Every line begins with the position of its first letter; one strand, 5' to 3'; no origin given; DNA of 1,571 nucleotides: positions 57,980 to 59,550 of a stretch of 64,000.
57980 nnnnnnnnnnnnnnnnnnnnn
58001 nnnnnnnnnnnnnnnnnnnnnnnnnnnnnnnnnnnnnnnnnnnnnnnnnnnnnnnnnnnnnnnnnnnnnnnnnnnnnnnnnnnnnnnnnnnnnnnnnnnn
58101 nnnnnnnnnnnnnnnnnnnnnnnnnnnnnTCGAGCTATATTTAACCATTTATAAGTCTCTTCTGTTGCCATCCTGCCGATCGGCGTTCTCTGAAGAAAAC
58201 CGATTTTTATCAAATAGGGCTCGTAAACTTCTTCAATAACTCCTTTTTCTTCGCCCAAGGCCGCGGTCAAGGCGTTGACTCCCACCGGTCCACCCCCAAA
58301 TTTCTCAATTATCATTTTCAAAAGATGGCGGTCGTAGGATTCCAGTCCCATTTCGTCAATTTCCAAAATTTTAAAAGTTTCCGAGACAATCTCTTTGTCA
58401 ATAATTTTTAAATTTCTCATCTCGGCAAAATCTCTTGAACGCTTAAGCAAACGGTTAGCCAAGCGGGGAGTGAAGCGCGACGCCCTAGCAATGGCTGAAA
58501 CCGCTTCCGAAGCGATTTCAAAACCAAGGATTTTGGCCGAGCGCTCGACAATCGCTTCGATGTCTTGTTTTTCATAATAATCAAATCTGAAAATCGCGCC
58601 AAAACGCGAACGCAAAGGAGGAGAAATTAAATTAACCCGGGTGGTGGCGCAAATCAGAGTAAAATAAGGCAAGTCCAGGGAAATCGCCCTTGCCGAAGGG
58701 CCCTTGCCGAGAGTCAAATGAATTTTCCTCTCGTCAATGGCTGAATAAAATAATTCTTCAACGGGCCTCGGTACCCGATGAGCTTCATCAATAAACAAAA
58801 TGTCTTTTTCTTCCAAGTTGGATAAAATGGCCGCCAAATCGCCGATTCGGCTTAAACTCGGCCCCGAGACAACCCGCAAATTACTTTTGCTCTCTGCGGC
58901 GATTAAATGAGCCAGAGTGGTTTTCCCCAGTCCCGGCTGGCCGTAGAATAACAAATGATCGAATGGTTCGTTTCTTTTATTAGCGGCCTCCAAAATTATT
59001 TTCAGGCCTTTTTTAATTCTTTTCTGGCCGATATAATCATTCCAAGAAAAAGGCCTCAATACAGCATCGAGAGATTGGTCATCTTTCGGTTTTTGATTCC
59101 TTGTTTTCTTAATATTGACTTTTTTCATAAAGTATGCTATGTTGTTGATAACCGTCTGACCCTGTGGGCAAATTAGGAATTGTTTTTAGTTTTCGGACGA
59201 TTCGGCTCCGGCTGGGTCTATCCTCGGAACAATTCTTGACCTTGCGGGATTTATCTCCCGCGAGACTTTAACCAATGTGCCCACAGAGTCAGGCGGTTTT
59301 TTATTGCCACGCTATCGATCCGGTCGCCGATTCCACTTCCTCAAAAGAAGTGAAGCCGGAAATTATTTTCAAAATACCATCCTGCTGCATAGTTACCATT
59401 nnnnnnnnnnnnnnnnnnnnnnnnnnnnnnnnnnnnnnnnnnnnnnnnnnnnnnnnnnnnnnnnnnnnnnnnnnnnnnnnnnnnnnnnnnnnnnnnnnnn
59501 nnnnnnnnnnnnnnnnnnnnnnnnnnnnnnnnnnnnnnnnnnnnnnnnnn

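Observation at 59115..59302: Promoter-to-terminator delimited ~150-nt structured sRNA candidate, antisense-oriented between pilB and ruvB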

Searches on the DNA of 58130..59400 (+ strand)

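Call 4: search_rna_families(source=window, start=59050, end=59400, threshold=evalue, max_evalue=10, show_alignments=4)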
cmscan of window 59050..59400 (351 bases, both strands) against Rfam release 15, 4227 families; matches with E-value up to 10: 1.
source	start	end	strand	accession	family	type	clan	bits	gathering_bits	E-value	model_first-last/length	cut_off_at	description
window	59333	59386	-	RF02843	RefA5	Gene; antisense;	-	14.8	91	1.8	1-68/68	no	Enterococcus sRNA A5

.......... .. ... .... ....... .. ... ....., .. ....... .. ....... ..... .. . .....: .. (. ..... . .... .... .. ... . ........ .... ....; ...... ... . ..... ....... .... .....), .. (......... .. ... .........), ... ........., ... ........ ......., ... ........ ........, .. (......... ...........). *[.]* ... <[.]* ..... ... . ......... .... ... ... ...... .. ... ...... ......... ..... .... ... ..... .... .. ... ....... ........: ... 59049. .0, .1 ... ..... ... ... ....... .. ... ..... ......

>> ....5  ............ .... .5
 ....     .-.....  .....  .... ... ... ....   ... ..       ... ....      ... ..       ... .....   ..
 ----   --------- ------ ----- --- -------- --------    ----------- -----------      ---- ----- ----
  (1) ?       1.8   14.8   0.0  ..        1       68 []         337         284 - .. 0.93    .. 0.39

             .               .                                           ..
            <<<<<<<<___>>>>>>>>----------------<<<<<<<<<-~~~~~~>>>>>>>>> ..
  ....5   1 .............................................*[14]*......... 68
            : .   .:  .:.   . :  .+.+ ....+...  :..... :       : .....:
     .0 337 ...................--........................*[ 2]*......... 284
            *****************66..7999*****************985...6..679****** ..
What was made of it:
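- On 6S RNA: No 6S hit at E<=10 on 59050-59400 (call 4).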

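Call 39: build_rna_model(alignment_id=A2)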
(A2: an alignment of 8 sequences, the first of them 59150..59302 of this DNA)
Model R1 built from alignment A2 (8 sequences, 157 columns); structure: RNAalifold consensus.
model positions 141; base pairs 43; branch points 1; effective number of sequences 1.32; information 0.59 bits per position. Calibrated on 0.2 Mb of random sequence (short: E-values are rough).
structure used (alignment columns):
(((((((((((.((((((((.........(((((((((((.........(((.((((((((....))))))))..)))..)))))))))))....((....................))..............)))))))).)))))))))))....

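Call 40: search_with_rna_model(model_id=R1, sources=[window, L010, L011, L012, L013, L014, L015, L016, L017, L018, L019, L020, L021, L022, L023, L024, L025, L026, L027, L028, L029, L030, L031, L032, L033, L034, L035, L036, L037, L038, L039, L040, L041, L042, L043, L044, L045, L046, L047, L048, L049, L050, L051, L052, L053, L054, L055, L056, L057, L058, L059, L060, L061, L062, L063, L064, L065, L066, L067, L068, L069, L070, L071, L072, L073, L074, L075, L076, L077, L078, L079, L080, L081, L082, L083, L084, L085, L086, L087, L088, L089, L090, L091, L092, L093, L094, L095, L096, L097, L098], max_evalue=1, make_alignment=true)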
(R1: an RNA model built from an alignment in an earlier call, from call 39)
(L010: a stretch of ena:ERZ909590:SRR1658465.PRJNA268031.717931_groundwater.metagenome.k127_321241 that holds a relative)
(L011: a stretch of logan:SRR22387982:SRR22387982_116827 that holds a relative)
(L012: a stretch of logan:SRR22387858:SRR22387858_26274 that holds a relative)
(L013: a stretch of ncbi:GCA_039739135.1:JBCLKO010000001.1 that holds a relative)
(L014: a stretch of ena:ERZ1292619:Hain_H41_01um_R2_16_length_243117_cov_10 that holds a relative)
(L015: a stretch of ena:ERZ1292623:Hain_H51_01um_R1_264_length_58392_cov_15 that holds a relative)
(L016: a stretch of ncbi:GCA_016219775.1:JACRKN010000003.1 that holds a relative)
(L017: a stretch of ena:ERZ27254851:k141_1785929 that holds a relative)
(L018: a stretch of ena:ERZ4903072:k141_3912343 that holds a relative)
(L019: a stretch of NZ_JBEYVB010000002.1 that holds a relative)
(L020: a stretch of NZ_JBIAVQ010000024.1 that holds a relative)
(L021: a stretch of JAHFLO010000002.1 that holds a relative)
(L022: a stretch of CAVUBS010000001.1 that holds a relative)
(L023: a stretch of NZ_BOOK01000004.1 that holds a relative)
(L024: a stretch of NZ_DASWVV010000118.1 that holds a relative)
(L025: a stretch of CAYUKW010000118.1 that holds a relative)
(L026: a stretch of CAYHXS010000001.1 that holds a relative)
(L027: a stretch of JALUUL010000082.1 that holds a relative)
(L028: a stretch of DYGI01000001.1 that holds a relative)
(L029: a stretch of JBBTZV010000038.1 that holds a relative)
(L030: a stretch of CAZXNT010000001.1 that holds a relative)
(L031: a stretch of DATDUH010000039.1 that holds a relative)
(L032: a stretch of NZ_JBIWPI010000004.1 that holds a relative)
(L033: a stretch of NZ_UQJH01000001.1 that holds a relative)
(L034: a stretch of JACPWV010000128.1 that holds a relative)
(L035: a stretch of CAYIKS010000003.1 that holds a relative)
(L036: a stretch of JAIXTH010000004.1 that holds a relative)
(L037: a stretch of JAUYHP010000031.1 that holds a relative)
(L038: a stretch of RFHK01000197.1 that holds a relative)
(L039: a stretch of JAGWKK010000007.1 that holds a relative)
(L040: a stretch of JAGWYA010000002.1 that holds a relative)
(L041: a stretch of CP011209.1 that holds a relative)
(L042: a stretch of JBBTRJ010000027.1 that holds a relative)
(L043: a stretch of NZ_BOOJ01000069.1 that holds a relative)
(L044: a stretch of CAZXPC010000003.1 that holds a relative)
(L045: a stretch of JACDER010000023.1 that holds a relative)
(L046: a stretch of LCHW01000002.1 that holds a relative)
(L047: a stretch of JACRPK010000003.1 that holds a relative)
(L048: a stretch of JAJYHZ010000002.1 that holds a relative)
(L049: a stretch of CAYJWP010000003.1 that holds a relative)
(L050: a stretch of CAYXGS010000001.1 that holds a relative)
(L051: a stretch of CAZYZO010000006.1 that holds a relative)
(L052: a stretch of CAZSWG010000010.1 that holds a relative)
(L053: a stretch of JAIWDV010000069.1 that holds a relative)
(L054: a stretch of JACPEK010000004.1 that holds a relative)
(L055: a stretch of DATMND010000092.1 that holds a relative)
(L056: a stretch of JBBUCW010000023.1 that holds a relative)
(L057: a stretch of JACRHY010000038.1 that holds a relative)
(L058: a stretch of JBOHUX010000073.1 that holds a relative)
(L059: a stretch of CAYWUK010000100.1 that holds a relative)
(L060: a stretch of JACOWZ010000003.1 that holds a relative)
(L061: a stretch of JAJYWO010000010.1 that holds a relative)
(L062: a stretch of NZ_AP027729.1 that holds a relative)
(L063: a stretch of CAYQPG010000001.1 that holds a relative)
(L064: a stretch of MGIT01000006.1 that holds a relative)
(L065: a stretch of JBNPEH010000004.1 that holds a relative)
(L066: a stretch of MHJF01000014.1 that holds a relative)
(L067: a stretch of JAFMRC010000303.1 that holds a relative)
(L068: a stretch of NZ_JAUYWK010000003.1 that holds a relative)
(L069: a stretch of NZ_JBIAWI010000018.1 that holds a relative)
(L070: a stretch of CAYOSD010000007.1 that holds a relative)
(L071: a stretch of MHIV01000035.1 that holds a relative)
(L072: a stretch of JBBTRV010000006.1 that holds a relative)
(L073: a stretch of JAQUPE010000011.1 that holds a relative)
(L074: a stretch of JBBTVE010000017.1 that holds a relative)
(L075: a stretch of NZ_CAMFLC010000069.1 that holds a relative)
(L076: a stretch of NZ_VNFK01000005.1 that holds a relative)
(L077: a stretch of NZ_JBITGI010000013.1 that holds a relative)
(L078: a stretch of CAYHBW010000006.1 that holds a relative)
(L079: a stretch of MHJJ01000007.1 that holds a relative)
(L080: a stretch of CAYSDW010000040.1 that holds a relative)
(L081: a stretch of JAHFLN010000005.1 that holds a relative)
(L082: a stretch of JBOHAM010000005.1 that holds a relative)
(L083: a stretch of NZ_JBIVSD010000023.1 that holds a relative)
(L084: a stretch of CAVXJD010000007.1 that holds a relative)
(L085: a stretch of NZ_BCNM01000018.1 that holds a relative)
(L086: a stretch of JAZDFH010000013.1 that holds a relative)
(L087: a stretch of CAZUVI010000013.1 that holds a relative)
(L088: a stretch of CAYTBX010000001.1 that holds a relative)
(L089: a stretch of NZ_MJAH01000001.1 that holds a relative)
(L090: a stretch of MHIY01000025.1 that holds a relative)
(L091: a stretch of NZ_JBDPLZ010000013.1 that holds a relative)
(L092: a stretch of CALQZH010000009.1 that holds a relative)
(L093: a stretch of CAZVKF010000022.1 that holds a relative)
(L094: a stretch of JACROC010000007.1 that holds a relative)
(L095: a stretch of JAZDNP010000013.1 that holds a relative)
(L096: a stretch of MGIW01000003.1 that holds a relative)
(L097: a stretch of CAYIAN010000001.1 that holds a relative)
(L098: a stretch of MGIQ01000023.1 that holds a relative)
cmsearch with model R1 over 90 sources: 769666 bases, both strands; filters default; matches with E-value up to 1: 105.
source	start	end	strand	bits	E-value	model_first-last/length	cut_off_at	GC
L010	3826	3965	-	145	1.5e-39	1-141/141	no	0.46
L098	382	521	+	145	1.5e-39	1-141/141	no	0.46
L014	5765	5908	-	140.3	3.6e-38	1-141/141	no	0.45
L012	3932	4077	-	138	1.7e-37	1-141/141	no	0.48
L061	1282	1425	-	137.9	1.9e-37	1-141/141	no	0.44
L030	1215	1358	+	135.9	7e-37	1-141/141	no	0.45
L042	3583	3726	-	134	2.6e-36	1-141/141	no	0.39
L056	438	581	-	133.5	3.7e-36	1-141/141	no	0.42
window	59150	59302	+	133.2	4.5e-36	1-141/141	no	0.49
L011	3756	3904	-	129.7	4.9e-35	1-141/141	no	0.39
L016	5780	5917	-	128.6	1e-34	1-141/141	no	0.46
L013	5822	5965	-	128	1.5e-34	1-141/141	no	0.43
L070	1191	1338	+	125.2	1e-33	1-141/141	no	0.46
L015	5744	5887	-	124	2.3e-33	1-141/141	no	0.44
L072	6921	7064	-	124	2.3e-33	1-141/141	no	0.44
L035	7193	7336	+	121.5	1.3e-32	1-141/141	no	0.47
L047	1827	1966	+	117.8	1.6e-31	1-141/141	no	0.44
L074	5697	5834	+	116.8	3.1e-31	1-141/141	no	0.42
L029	1056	1200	+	115.1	1e-30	1-141/141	no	0.46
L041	5072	5219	+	102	7.2e-27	1-141/141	no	0.41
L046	2985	3133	+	101.7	8.8e-27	1-141/141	no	0.4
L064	4949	5096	-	99.8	3.1e-26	1-141/141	no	0.4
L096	7700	7847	-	97.4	1.6e-25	1-141/141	no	0.41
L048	5653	5795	-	95.1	7.6e-25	1-141/141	no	0.4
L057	1153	1314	+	94.8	9.4e-25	1-141/141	no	0.46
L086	3110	3273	-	91.5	8.9e-24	1-141/141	no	0.37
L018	5733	5897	-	89.9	2.7e-23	1-141/141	no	0.45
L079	906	1070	+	89.9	2.7e-23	1-141/141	no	0.45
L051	1676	1826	-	87.2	1.7e-22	1-141/141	no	0.48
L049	3096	3255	+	85.9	4.1e-22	1-141/141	no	0.38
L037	4709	4871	-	82.9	3e-21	1-141/141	no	0.38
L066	5604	5760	-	82.3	4.8e-21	1-141/141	no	0.38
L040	5902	6060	-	80.7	1.4e-20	1-141/141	no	0.43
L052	19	159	-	79.3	3.5e-20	1-141/141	no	0.53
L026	1851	2010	-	79.3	3.6e-20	1-141/141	no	0.42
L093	7525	7687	+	79.1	4e-20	1-141/141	no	0.47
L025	1273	1431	-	78.1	7.8e-20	1-141/141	no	0.43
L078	3396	3555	-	76.7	2e-19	1-141/141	no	0.42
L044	3616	3777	-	76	3.4e-19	1-141/141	no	0.45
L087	2241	2404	-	75.9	3.5e-19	1-141/141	no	0.51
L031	5573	5710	+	74.8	7.6e-19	1-141/141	no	0.59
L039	3281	3440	-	73.1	2.3e-18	1-141/141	no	0.4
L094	3897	4055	+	72.8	2.9e-18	1-141/141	no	0.4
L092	7553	7732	-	72.3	4e-18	1-141/141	no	0.49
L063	2294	2427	+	71.8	5.7e-18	1-141/141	no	0.51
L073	2021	2179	+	71.6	6.6e-18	1-141/141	no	0.41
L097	1785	1927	-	71.2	8.4e-18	1-141/141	no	0.52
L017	5816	5960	-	71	1e-17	1-141/141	no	0.43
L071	1696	1840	-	71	1e-17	1-141/141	no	0.43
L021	57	236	-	69.9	2e-17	1-141/141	no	0.47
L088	1347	1526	+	69.9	2e-17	1-141/141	no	0.47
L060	5107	5266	+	67.6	1e-16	1-141/141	no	0.46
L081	7201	7378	+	66.8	1.7e-16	1-141/141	no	0.49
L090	715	867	-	66.7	1.8e-16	1-141/141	no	0.47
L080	6202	6365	+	65.8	3.5e-16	1-141/141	no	0.54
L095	4681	4839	-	54.6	7e-13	1-141/141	no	0.52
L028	2609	2767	+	48.1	5.5e-11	1-141/141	no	0.57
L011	3760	3908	+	43.5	1.3e-09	1-141/141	no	0.39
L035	7189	7332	-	43.4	1.4e-09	1-141/141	no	0.49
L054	1082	1244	+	41.8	4.1e-09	1-141/141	no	0.58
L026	1855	2014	+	36.9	1.1e-07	1-141/141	no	0.42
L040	5906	6064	+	36.2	1.8e-07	1-141/141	no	0.43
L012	3936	4081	+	35.9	2.3e-07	1-141/141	no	0.48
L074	5693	5830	-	34.7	5.1e-07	1-141/141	no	0.42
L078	3400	3559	+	33.8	9.1e-07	1-141/141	no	0.42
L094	3893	4051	-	33.8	9.1e-07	1-141/141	no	0.41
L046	2981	3129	-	33.5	1.1e-06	1-141/141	no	0.4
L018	5737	5901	+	33.3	1.3e-06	1-141/141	no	0.46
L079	902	1066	-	33.3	1.3e-06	1-141/141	no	0.46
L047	1823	1962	-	33.2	1.4e-06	1-141/141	no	0.44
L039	3285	3444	+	33.2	1.4e-06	1-141/141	no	0.41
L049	3092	3251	-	32.6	2.1e-06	1-141/141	no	0.38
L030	1211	1354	-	32.4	2.4e-06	1-141/141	no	0.44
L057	1149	1310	-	32.3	2.5e-06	1-141/141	no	0.46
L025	1277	1435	+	32.3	2.5e-06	1-141/141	no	0.43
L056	442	585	+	32.1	3e-06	1-141/141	no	0.42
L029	1052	1196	-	31.4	4.6e-06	1-141/141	no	0.46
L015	5748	5891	+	31.2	5.5e-06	1-141/141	no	0.44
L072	6925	7068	+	31.2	5.5e-06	1-141/141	no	0.44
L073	2017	2175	-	31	6.3e-06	1-141/141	no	0.4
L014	5769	5912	+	30.8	7.3e-06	1-141/141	no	0.45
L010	3830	3969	+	30.2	1.1e-05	1-141/141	no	0.47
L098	378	517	-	30.2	1.1e-05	1-141/141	no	0.47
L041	5068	5215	-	29.6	1.7e-05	1-141/141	no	0.41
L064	4953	5100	+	29.3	2e-05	1-141/141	no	0.4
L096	7704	7851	+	28.9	2.6e-05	1-141/141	no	0.41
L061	1286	1429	+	27.4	7.4e-05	1-141/141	no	0.44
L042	3587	3730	+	27.3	7.9e-05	1-141/141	no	0.4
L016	5784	5921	+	23.2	0.0012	1-141/141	no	0.46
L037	4713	4875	+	22.7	0.0017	1-141/141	no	0.38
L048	5657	5799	+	22.6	0.0018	1-141/141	no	0.4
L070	1187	1334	-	22.4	0.0022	1-141/141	no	0.46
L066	5608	5764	+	21.5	0.004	1-141/141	no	0.38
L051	1680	1830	+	21.4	0.0041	1-141/141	no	0.48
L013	5826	5969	+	20.5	0.008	1-141/141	no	0.45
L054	1078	1240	-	19.7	0.014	1-141/141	no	0.58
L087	2245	2408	+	19.3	0.018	1-141/141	no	0.52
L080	6198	6361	-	19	0.021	1-141/141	no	0.54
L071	1700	1844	+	18.6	0.028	1-141/141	no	0.45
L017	5820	5964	+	18.6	0.028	1-141/141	no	0.45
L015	12643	12721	-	17.2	0.071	1-141/141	no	0.38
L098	5228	5256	+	14.7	0.41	1-141/141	no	0.45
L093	850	982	-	14.5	0.47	1-141/141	no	0.5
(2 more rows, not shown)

Alignment A3: 105 matches aligned to the model, 383 columns, each read 5' to 3' on its own strand. Consensus structure (alignment columns), stored with it:
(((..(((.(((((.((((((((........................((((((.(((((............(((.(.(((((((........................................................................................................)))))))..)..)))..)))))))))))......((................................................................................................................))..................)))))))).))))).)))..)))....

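Call 41: search_with_rna_model(model_id=R1, sources=[window, L010, L011, L012, L013, L014, L015, L016, L017, L018, L021, L025, L026, L028, L029, L030, L031, L035, L037, L039, L040, L041, L042, L044, L046, L047, L048, L049, L051, L052, L054, L056, L057, L060, L061, L063, L064, L066, L070, L071, L072, L073, L074, L078, L079, L080, L081, L086, L087, L088, L090, L092, L093, L094, L095, L096, L097, L098], max_evalue=1e-10, make_alignment=true)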
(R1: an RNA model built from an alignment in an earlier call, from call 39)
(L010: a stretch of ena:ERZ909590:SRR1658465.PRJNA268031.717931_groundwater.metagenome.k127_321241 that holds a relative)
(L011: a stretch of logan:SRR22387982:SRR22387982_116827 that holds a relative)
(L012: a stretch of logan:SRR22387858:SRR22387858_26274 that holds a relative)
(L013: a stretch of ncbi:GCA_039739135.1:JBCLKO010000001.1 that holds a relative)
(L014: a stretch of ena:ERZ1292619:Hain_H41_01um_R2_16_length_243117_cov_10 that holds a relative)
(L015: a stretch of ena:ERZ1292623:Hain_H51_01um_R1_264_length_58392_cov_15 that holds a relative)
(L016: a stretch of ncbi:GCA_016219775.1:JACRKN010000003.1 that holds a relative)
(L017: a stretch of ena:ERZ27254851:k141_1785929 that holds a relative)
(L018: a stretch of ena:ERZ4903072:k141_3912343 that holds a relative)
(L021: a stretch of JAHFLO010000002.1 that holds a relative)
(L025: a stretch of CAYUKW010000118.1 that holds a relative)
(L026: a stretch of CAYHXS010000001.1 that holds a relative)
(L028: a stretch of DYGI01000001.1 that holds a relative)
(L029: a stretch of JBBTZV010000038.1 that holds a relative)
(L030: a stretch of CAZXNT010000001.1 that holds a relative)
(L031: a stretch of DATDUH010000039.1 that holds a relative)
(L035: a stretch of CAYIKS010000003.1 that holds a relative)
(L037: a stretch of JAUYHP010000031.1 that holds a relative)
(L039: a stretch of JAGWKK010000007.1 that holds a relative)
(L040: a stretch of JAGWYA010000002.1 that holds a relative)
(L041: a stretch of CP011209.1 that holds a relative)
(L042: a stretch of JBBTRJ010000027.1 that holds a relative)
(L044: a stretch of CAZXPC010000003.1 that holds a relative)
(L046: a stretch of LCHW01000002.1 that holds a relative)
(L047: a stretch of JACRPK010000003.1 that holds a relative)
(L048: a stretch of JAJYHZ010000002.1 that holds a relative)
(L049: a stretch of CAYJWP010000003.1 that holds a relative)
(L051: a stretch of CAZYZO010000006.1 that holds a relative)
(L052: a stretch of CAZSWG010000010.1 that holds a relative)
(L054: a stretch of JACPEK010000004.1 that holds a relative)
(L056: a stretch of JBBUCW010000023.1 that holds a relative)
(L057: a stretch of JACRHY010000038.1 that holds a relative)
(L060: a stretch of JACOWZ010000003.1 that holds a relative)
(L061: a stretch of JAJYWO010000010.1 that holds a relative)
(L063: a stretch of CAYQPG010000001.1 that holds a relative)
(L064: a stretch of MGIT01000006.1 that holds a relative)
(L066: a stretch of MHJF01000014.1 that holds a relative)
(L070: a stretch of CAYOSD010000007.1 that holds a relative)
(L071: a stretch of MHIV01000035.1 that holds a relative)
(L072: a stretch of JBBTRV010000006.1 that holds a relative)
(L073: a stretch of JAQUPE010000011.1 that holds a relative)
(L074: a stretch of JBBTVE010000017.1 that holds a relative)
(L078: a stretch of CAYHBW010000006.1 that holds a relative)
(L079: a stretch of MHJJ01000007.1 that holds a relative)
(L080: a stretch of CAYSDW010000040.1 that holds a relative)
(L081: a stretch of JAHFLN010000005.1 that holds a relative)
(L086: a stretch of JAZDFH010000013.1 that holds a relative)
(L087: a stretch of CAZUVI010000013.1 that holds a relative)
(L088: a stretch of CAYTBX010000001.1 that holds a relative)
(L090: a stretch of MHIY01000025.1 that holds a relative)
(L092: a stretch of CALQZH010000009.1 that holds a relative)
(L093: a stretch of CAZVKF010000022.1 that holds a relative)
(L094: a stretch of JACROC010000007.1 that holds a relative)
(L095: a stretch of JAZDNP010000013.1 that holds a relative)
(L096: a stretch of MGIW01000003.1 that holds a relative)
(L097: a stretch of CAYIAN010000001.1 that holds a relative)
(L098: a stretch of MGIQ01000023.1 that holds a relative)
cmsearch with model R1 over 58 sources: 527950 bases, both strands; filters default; matches with E-value up to 1e-10: 57.
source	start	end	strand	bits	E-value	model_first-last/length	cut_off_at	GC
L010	3826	3965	-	145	1e-39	1-141/141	no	0.46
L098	382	521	+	145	1e-39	1-141/141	no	0.46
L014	5765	5908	-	140.3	2.5e-38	1-141/141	no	0.45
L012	3932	4077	-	138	1.1e-37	1-141/141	no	0.48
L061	1282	1425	-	137.9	1.3e-37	1-141/141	no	0.44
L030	1215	1358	+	135.9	4.8e-37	1-141/141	no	0.45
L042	3583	3726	-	134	1.8e-36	1-141/141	no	0.39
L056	438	581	-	133.5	2.5e-36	1-141/141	no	0.42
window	59150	59302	+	133.2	3.1e-36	1-141/141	no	0.49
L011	3756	3904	-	129.7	3.4e-35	1-141/141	no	0.39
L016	5780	5917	-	128.6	7.1e-35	1-141/141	no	0.46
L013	5822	5965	-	128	1.1e-34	1-141/141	no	0.43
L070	1191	1338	+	125.2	6.9e-34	1-141/141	no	0.46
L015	5744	5887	-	124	1.6e-33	1-141/141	no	0.44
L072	6921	7064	-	124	1.6e-33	1-141/141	no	0.44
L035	7193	7336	+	121.5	8.7e-33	1-141/141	no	0.47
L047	1827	1966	+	117.8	1.1e-31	1-141/141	no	0.44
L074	5697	5834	+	116.8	2.2e-31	1-141/141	no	0.42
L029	1056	1200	+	115.1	6.8e-31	1-141/141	no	0.46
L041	5072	5219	+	102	5e-27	1-141/141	no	0.41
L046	2985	3133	+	101.7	6e-27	1-141/141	no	0.4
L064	4949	5096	-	99.8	2.2e-26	1-141/141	no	0.4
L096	7700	7847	-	97.4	1.1e-25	1-141/141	no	0.41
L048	5653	5795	-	95.1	5.2e-25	1-141/141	no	0.4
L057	1153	1314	+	94.8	6.5e-25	1-141/141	no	0.46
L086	3110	3273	-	91.5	6.1e-24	1-141/141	no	0.37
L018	5733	5897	-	89.9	1.9e-23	1-141/141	no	0.45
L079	906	1070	+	89.9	1.9e-23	1-141/141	no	0.45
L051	1676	1826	-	87.2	1.2e-22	1-141/141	no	0.48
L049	3096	3255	+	85.9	2.8e-22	1-141/141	no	0.38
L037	4709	4871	-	82.9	2.1e-21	1-141/141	no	0.38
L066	5604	5760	-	82.3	3.3e-21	1-141/141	no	0.38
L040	5902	6060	-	80.7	9.5e-21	1-141/141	no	0.43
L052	19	159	-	79.3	2.4e-20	1-141/141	no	0.53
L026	1851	2010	-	79.3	2.5e-20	1-141/141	no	0.42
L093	7525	7687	+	79.1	2.8e-20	1-141/141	no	0.47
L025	1273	1431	-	78.1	5.3e-20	1-141/141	no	0.43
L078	3396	3555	-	76.7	1.4e-19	1-141/141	no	0.42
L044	3616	3777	-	76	2.3e-19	1-141/141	no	0.45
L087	2241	2404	-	75.9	2.4e-19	1-141/141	no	0.51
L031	5573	5710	+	74.8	5.2e-19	1-141/141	no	0.59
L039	3281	3440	-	73.1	1.6e-18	1-141/141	no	0.4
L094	3897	4055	+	72.8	2e-18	1-141/141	no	0.4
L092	7553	7732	-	72.3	2.8e-18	1-141/141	no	0.49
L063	2294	2427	+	71.8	3.9e-18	1-141/141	no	0.51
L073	2021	2179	+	71.6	4.5e-18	1-141/141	no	0.41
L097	1785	1927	-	71.2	5.8e-18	1-141/141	no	0.52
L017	5816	5960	-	71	7e-18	1-141/141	no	0.43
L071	1696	1840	-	71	7e-18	1-141/141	no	0.43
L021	57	236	-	69.9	1.4e-17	1-141/141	no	0.47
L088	1347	1526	+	69.9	1.4e-17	1-141/141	no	0.47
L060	5107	5266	+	67.6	6.9e-17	1-141/141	no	0.46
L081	7201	7378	+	66.8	1.2e-16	1-141/141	no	0.49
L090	715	867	-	66.7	1.3e-16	1-141/141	no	0.47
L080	6202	6365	+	65.8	2.4e-16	1-141/141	no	0.54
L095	4681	4839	-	54.6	4.8e-13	1-141/141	no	0.52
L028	2609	2767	+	48.1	3.8e-11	1-141/141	no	0.57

Alignment A4: 57 matches aligned to the model, 222 columns, each read 5' to 3' on its own strand. Consensus structure (alignment columns), stored with it:
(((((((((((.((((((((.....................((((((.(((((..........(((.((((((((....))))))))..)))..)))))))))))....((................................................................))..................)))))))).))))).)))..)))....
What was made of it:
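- Antisense model scores are 19-43 bits against 42-145 bits for sense (calls 40, 41).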
